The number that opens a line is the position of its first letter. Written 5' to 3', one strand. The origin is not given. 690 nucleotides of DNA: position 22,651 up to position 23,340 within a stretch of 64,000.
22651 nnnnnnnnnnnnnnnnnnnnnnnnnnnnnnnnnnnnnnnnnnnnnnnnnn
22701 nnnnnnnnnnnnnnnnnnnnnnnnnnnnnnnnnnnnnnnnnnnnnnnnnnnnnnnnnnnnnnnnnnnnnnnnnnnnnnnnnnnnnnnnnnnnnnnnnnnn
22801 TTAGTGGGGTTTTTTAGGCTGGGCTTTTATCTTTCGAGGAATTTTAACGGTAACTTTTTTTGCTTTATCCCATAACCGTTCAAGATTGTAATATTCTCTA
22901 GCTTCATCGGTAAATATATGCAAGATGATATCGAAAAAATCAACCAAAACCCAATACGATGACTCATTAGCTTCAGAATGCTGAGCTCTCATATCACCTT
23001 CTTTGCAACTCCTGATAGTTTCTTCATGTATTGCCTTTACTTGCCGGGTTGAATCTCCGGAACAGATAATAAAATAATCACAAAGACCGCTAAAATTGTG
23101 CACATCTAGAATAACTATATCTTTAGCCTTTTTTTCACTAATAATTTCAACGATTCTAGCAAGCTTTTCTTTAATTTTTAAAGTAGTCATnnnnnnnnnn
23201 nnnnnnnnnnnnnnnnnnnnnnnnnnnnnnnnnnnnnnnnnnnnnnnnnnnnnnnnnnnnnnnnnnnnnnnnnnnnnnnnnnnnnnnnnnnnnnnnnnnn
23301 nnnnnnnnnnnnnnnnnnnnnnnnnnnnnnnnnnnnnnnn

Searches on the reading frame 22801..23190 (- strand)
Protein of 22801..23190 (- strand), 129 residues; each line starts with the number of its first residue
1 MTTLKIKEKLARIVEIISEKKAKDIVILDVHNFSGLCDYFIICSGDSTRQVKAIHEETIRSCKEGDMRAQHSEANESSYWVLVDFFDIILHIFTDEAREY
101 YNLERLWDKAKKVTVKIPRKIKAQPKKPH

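Call 6: find_encoding_contigs(protein=window:22801-23190:-, flank=3000, max_places=6)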
Protein window:22801-23190:- (129 aa): 1 contig read that carries it; 1 place shown.
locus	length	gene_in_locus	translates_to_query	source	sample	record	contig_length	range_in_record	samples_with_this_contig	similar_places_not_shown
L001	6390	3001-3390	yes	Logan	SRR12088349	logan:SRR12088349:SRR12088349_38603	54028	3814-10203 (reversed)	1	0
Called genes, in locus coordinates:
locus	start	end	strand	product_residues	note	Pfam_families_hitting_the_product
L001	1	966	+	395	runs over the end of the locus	PF00291:PALP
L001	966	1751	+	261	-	PF00290:Trp_syntA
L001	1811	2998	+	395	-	PF00675:Peptidase_M16, PF05193:Peptidase_M16_C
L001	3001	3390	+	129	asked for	PF02410:RsfS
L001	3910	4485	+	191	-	PF00677:Lum_binding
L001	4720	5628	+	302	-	PF00480:ROK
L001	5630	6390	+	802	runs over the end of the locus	-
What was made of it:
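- Checked: Flanking genes: RsfS (PF02410) and riboflavin synthase (PF00677) (call 6).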

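Call 8: find_related_loci(query=window:22801-23190:-, collection=genome_contigs, flank=4000)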
Query window:22801-23190:- (129 aa) in genome_contigs; peptide patterns used: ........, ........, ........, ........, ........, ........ (x = any residue, [..] = any of these).
64 stretches matched a pattern; 8 encode a relative of the query (tblastn E <= 1e-3); 8 distinct loci.
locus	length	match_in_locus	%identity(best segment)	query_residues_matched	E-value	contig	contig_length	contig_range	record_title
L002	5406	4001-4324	60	5-112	9e-44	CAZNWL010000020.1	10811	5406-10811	MAG TPA_asm: uncultured Planctomycetia bacterium isolate SRP098346_co1_239 genome assembly, contig: NODE_7681_length_108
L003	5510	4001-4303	64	13-113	1e-42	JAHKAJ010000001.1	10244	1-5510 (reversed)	MAG: Candidatus Omnitrophota bacterium isolate Undefined_mixed_planktonic.mb.33 Undefined_mixed_pl.mb.33_k141_24898, who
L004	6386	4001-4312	59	7-110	8e-42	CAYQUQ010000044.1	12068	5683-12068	MAG TPA_asm: uncultured Planctomycetia bacterium isolate SRP200020_co1_304 genome assembly, contig: NODE_7127_length_120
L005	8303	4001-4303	50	7-107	8e-30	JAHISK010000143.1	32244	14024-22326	MAG: Candidatus Omnitrophota bacterium isolate MM_PC_MetaG.mb.171 MM_PC_MetaG.mb.171_k141_1923786, whole genome shotgun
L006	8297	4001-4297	43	17-115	6e-27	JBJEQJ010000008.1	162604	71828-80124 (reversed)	MAG: Acutalibacteraceae bacterium isolate SARD08_bin.010 NODE_11_length_162604_cov_22.368363, whole genome shotgun seque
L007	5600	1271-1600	38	1-113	2e-24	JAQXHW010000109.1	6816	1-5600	MAG: Oscillospiraceae bacterium isolate SUG1209 k141_2291430, whole genome shotgun sequence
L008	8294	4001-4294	39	16-113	1e-23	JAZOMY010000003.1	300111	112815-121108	MAG: Ruminococcus sp. isolate T1900045644_YK20190338.MAGScoT_cleanbin_000005 SGB_8152_k141_433931, whole genome shotgun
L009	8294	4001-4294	38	16-113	1e-23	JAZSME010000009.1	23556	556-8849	MAG: Ruminococcus sp. isolate T1900044555_TS20190021.MAGScoT_cleanbin_000049 SGB_293_k141_2558018, whole genome shotgun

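Call 46: find_homologous_proteins(query=window:22801-23190:-, max_evalue=1e-10)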
Query window:22801-23190:- (129 aa): 97 proteins with E <= 1e-10 among 105 candidates.
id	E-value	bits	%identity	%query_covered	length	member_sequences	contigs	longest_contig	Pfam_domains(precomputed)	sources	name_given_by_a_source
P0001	6.5e-80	283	100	100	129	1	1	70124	PF02410.22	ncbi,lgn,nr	ncbi:MAG: ribosome silencing factor [Candidatus Omnitrophica bacterium]|nr:ribosome silencing factor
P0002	4.7e-65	235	86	98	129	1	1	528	PF02410.22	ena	-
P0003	1.1e-53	198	71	97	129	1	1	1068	PF02410.22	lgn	-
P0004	2.2e-47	178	73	85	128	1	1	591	PF02410.22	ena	-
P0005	2.0e-40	155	61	88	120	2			PF02410.22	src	-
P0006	3.2e-40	155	62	87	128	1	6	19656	PF02410.22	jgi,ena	-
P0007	2.0e-38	149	65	76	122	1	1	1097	PF02410.22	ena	-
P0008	9.9e-38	147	60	90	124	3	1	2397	PF02410.22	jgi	-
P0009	3.6e-37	145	58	86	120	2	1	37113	PF02410.22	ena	-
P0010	9.5e-37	144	62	81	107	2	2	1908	PF02410.22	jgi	jgi:ribosome-associated protein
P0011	2.4e-36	142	57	88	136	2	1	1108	PF02410.22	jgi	-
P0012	7.8e-36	141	58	88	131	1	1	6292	PF02410.22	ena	-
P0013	1.4e-34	137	56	87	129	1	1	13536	PF02410.22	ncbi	-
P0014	3.0e-34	136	57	88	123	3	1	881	PF02410.22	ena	-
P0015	5.7e-34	135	53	88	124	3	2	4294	PF02410.22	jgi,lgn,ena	-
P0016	4.9e-28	115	49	88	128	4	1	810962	PF02410.22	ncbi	ncbi:MAG: ribosome silencing factor [Candidatus Omnitrophota bacterium]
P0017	2.6e-26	110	52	84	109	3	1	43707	PF02410.22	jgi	-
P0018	5.7e-24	102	52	64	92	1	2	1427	PF02410.22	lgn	-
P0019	7.9e-24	102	41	84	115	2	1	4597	PF02410.22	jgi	jgi:ribosome-associated protein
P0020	8.8e-24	102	45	83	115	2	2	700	PF02410.22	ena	-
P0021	1.2e-23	101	45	83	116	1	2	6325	PF02410.22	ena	-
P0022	1.6e-23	101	44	83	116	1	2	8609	PF02410.22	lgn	-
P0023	1.7e-23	101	45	81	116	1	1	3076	PF02410.22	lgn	-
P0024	2.1e-23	101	46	89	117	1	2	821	PF02410.22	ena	-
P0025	2.9e-23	100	42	84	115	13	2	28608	PF02410.22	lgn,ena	-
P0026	3.4e-23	100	49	69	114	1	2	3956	PF02410.22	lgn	-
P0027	6.2e-23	99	50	74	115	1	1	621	PF02410.22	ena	-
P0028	6.3e-23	99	45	88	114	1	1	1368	PF02410.22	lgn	-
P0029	7.7e-23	99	51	74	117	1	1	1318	PF02410.22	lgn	-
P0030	8.1e-23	99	45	83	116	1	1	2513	PF02410.22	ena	-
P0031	1.2e-22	98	40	84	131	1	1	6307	PF02410.22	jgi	jgi:ribosome-associated protein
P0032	1.4e-22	98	41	84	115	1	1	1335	PF02410.22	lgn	-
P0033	1.6e-22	98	41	84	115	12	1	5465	PF02410.22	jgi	-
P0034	1.6e-22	98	44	72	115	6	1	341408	PF02410.22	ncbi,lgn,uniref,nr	ncbi:ribosome silencing factor [Tumebacillus permanentifrigoris]|uniref:Ribosomal silencing factor R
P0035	1.8e-22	98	46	80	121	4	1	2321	PF02410.22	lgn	-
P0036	3.5e-22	97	42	88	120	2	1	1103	PF02410.22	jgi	-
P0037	4.4e-22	96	46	85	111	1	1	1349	PF02410.22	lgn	-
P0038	5.6e-22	96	48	84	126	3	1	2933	PF02410.22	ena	-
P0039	6.0e-22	96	44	78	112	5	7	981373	PF02410.22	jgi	jgi:ribosome-associated protein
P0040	7.7e-22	95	43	79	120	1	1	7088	PF02410.22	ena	-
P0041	7.7e-22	95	48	88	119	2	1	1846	PF02410.22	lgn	-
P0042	8.1e-22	95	47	70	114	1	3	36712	PF02410.22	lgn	-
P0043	8.5e-22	95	40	88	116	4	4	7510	PF02410.22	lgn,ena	-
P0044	8.6e-22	95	43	72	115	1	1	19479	PF02410.22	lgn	-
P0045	8.6e-22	95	46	78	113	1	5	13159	PF02410.22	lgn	-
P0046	1.1e-21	95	44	84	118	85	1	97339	PF02410.22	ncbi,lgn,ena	-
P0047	1.2e-21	95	45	85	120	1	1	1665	PF02410.22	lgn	-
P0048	1.2e-21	95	48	74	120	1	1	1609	PF02410.22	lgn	-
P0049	1.4e-21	95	43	86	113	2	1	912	PF02410.22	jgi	jgi:ribosome-associated protein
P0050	1.4e-21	95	48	74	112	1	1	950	PF02410.22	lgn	-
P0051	1.4e-21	95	46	77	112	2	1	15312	PF02410.22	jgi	-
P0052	2.0e-21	94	47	78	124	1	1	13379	PF02410.22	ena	-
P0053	2.1e-21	94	39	81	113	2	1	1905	PF02410.22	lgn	-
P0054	2.3e-21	94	45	82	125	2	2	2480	PF02410.22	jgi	jgi:ribosome-associated protein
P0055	2.5e-21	94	44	87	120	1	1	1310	PF02410.22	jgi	-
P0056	2.5e-21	94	42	87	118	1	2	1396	PF02410.22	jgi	-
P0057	3.3e-21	93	46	77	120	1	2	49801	PF02410.22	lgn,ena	-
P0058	3.4e-21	93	42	84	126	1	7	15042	PF02410.22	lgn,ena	-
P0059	4.5e-21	93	45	77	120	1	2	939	PF02410.22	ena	-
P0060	4.8e-21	93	42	85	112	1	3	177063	PF02410.22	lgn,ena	-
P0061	5.7e-21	93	45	77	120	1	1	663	PF02410.22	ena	-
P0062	6.9e-21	92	45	78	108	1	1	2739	PF02410.22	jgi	jgi:ribosome-associated protein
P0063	7.5e-21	92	44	85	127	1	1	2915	PF02410.22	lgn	-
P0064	9.2e-21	92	44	82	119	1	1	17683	PF02410.22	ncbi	-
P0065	1.3e-20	91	42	91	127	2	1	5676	PF02410.22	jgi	jgi:ribosome-associated protein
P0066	1.4e-20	91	44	88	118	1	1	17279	PF02410.22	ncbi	-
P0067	1.7e-20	91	44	83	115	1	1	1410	PF02410.22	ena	-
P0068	2.3e-20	91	44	84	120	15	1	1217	PF02410.22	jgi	jgi:ribosome-associated protein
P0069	2.6e-20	91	43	82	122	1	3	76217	PF02410.22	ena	-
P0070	2.7e-20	90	46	81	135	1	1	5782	PF02410.22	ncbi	ncbi:MAG: ribosome silencing factor [Fidelibacterota bacterium]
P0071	3.5e-20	90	42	87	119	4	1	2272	PF02410.22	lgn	-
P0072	3.8e-20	90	44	82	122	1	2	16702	PF02410.22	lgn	-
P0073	4.8e-20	90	44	90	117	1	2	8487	PF02410.22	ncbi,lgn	ncbi:MAG: ribosome silencing factor [Bacillota bacterium]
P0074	6.5e-20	89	44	78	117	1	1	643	PF02410.22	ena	-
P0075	6.9e-20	89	41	83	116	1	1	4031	PF02410.22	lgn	-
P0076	6.9e-20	89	45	83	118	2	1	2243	PF02410.22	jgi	-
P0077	1.1e-19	88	45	85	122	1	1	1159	PF02410.22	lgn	-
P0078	2.0e-19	88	42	77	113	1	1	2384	PF02410.22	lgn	-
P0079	2.7e-19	87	42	77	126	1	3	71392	PF02410.22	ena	-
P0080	3.5e-19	87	42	84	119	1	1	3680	PF02410.22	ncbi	-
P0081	6.5e-19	86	39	87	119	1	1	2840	PF02410.22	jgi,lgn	jgi:ribosome-associated protein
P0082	1.7e-18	85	44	77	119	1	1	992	PF02410.22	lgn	-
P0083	1.8e-18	85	45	67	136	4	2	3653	PF02410.22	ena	-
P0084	2.2e-18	84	42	69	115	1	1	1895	PF02410.22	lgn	-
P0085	1.0e-17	82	40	84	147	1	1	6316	PF02410.22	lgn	-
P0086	2.2e-17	81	43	75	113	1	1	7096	PF02410.22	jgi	jgi:ribosome-associated protein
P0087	1.1e-15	76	38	81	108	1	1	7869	PF02410.22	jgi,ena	-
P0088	2.2e-15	75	42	74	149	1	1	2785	PF02410.22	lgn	-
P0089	2.4e-15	74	41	73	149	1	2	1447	PF02410.22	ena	-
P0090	2.7e-15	74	42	74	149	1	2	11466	PF02410.22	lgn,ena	-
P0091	2.7e-15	74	42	74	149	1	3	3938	PF02410.22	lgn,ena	-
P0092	3.9e-15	74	42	74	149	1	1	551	PF02410.22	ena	-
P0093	4.0e-15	74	41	73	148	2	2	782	PF02410.22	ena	-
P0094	7.6e-15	73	41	73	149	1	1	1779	PF02410.22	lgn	-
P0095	1.5e-14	72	41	73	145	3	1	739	PF02410.22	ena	-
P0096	2.1e-14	71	40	73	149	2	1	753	PF02410.22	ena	-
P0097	1.4e-13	69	43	63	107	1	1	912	PF02410.22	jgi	jgi:ribosome-associated protein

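Call 47: find_encoding_contigs(protein=P0016, flank=10000, max_places=2)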
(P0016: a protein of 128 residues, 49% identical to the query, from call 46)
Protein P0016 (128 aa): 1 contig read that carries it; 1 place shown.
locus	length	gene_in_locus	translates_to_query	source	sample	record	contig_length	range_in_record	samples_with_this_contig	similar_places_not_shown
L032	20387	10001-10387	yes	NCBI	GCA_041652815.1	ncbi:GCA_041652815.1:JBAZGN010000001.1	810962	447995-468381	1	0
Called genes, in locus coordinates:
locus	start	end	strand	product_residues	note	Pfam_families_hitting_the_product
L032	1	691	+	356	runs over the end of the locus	PF03462:PCRF, PF00472:RF-1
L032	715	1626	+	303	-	PF07669:Eco57I (weak), PF01170:UPF0020 (faint), PF01209:Ubie_methyltran (weak), PF02384:N6_Mtase (weak), PF05175:MTS, PF06325:PrmA (weak), PF13649:Methyltransf_25, PF13847:Methyltransf_31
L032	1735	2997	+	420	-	PF00275:EPSP_synthase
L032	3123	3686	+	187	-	PF00117:GATase, PF07722:Peptidase_C26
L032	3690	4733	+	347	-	PF02885:Glycos_trans_3N, PF00591:Glycos_transf_3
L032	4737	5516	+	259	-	PF00218:IGPS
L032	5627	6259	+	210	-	PF00697:PRAI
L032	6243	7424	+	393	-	PF00291:PALP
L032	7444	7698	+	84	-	-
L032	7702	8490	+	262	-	PF00290:Trp_syntA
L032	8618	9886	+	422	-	PF00675:Peptidase_M16, PF05193:Peptidase_M16_C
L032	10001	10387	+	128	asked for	PF02410:RsfS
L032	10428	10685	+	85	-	PF01155:HypA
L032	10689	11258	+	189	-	PF00677:Lum_binding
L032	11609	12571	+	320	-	PF00480:ROK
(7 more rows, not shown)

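Call 48: find_encoding_contigs(protein=P0017, flank=10000, max_places=2)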
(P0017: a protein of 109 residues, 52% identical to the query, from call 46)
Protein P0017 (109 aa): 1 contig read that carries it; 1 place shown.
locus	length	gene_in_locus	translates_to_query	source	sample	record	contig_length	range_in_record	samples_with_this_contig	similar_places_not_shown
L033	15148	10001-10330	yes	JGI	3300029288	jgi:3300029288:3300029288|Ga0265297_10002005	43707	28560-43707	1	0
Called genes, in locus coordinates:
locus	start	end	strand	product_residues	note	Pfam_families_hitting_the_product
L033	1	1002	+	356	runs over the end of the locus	PF03462:PCRF, PF00472:RF-1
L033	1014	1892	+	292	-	PF01209:Ubie_methyltran (weak), PF02384:N6_Mtase, PF11599:AviRa (weak), PF05175:MTS, PF06325:PrmA (weak), PF07669:Eco57I (weak), PF13847:Methyltransf_31, PF13649:Methyltransf_25 (weak)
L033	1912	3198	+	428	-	PF00275:EPSP_synthase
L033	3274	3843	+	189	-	PF00117:GATase, PF07722:Peptidase_C26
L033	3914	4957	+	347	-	PF02885:Glycos_trans_3N, PF00591:Glycos_transf_3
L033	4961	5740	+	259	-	PF00218:IGPS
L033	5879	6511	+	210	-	PF00697:PRAI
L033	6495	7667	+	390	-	PF00291:PALP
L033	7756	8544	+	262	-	PF00290:Trp_syntA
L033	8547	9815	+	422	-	PF00675:Peptidase_M16, PF05193:Peptidase_M16_C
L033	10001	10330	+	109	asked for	PF02410:RsfS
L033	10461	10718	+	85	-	PF01155:HypA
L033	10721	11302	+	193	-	PF00677:Lum_binding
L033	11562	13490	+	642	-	PF09852:DUF2079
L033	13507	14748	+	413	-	PF00535:Glycos_transf_2, PF05148:Methyltransf_8 (weak), PF13489:Methyltransf_23, PF13847:Methyltransf_31, PF08241:Methyltransf_11, PF08242:Methyltransf_12 (faint), PF13649:Methyltransf_25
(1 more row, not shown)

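Call 49: find_encoding_contigs(protein=P0009, flank=10000, max_places=2)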
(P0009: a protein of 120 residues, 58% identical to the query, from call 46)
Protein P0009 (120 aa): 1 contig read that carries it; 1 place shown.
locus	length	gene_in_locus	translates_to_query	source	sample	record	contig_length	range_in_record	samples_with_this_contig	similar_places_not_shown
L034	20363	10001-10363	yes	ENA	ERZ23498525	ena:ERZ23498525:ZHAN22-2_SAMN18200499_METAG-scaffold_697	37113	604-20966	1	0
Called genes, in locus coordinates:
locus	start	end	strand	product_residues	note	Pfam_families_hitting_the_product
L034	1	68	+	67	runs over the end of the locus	PF01197:Ribosomal_L31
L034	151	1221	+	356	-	PF03462:PCRF, PF00472:RF-1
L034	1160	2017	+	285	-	PF07669:Eco57I (weak), PF17827:PrmC_N (weak), PF01170:UPF0020 (faint), PF05175:MTS, PF13847:Methyltransf_31, PF13649:Methyltransf_25 (weak)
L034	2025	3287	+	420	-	PF00275:EPSP_synthase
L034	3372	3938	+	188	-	PF00117:GATase, PF07722:Peptidase_C26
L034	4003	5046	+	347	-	PF02885:Glycos_trans_3N, PF00591:Glycos_transf_3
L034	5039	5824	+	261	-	PF00218:IGPS, PF01729:QRPTase_C (faint)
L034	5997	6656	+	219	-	PF00697:PRAI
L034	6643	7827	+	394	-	PF00291:PALP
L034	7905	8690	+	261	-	PF00290:Trp_syntA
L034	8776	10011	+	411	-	PF00675:Peptidase_M16, PF05193:Peptidase_M16_C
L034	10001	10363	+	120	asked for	PF02410:RsfS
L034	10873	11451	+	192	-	PF00677:Lum_binding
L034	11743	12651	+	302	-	PF02661:Fic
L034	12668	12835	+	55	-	-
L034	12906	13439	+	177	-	PF01909:NTP_transf_2, PF18765:Polbeta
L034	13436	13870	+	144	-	PF05168:HEPN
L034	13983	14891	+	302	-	PF00480:ROK, PF01869:BcrAD_BadFG (faint)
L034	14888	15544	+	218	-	PF00923:TAL_FSA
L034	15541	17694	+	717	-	-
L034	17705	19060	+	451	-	PF01210:NAD_Gly3P_dh_N (faint), PF02254:TrkA_N (faint), PF02558:ApbA (faint), PF03721:UDPG_MGDP_dh_N, PF03807:F420_oxidored (faint), PF00984:UDPG_MGDP_dh, PF03720:UDPG_MGDP_dh_C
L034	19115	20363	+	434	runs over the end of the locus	PF02558:ApbA (weak), PF03446:NAD_binding_2, PF03721:UDPG_MGDP_dh_N, PF03807:F420_oxidored (weak), PF00984:UDPG_MGDP_dh, PF03720:UDPG_MGDP_dh_C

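Call 50: find_encoding_contigs(protein=P0013, flank=10000, max_places=2)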
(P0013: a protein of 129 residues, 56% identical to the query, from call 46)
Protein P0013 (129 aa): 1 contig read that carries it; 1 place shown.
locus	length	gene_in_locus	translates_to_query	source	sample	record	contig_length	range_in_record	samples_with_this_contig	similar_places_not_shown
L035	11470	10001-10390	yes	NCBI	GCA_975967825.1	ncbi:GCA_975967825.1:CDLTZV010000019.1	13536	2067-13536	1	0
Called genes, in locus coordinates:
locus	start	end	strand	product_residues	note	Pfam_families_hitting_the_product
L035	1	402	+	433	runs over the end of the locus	PF07498:Rho_N, PF07497:Rho_RNA_bind, PF00006:ATP-synt_ab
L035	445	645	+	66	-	PF01197:Ribosomal_L31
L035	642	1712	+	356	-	PF03462:PCRF, PF00472:RF-1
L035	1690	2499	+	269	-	PF01209:Ubie_methyltran (weak), PF05175:MTS, PF13649:Methyltransf_25 (weak), PF13847:Methyltransf_31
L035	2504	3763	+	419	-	PF00275:EPSP_synthase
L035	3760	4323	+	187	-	PF00117:GATase, PF07722:Peptidase_C26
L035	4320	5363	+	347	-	PF02885:Glycos_trans_3N, PF00591:Glycos_transf_3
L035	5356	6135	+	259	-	PF00218:IGPS, PF01729:QRPTase_C (weak)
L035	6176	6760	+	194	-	PF00697:PRAI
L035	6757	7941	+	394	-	PF00291:PALP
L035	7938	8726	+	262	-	PF00290:Trp_syntA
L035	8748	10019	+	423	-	PF00675:Peptidase_M16, PF05193:Peptidase_M16_C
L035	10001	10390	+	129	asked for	PF02410:RsfS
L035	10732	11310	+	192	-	PF00677:Lum_binding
